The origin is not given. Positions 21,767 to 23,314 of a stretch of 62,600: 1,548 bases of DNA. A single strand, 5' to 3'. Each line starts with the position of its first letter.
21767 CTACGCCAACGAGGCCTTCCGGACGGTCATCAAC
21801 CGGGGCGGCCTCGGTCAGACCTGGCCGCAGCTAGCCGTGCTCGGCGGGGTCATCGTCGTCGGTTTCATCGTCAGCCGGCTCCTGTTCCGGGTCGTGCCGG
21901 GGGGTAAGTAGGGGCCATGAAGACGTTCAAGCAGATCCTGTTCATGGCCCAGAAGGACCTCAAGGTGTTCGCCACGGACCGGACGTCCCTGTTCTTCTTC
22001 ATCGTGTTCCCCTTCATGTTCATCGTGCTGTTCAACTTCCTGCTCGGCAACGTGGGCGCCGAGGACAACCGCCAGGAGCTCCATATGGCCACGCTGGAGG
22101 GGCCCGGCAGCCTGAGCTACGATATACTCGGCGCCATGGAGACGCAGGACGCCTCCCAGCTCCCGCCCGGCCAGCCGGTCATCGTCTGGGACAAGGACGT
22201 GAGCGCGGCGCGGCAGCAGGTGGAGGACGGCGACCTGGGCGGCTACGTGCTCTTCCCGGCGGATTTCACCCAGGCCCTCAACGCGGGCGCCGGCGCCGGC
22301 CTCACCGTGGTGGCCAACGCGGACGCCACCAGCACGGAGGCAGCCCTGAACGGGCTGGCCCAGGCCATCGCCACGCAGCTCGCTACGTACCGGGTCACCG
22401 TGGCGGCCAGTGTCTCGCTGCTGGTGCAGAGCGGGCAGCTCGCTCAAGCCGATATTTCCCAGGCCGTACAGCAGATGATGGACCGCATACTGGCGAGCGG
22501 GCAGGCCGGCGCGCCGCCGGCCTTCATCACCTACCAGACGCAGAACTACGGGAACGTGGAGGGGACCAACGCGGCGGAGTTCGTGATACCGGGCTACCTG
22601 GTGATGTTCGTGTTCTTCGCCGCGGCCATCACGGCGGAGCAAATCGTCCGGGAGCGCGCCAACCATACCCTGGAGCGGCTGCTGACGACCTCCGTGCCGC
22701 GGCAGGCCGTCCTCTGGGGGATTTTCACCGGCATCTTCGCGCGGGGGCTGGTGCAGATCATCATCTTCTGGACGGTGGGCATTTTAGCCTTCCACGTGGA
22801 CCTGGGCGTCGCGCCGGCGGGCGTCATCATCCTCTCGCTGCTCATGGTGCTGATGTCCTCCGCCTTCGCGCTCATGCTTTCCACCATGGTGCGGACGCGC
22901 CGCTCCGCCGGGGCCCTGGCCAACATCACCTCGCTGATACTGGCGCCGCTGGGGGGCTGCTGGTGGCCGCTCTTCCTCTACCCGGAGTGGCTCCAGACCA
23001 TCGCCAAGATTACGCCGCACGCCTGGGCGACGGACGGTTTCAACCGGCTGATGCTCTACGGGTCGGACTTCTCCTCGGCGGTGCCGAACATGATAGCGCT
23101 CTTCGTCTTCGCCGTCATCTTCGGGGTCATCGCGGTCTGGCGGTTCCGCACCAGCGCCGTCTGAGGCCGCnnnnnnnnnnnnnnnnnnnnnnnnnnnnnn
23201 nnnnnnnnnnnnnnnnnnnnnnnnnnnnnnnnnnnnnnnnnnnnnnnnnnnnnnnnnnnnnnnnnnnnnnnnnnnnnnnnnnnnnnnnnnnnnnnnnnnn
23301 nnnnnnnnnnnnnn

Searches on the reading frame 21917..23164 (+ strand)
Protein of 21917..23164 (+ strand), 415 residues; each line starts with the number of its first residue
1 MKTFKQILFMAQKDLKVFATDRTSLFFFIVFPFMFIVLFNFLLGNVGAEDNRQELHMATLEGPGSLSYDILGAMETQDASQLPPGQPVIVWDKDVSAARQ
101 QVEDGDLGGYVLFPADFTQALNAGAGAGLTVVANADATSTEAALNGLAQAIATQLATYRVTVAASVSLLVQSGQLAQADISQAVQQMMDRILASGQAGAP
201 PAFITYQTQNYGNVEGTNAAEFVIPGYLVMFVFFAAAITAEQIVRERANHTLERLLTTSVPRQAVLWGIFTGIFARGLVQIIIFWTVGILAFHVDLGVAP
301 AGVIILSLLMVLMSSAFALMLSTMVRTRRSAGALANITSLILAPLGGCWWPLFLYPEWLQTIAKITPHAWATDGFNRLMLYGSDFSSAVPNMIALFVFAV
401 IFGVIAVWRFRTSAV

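Call 3: search_protein_families(library=pfam, proteins=[window:21917-23164:+], max_evalue=0.1)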
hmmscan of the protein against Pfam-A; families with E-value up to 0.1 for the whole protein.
window:21917-23164:+ (415 aa): 3 families
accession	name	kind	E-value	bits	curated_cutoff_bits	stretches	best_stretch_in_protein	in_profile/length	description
PF12698.13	ABC2_membrane_3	-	1.7e-44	152.8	31.6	1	23-408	2-347/347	ABC-2 family transporter protein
PF01061.29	ABC2_membrane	-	7.4e-21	75.1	26.9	1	211-376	39-207/211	ABC-2 type transporter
PF12679.13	ABC2_membrane_2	-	4.8e-16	59.3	27.2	1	10-412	3-280/283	ABC-2 family transporter protein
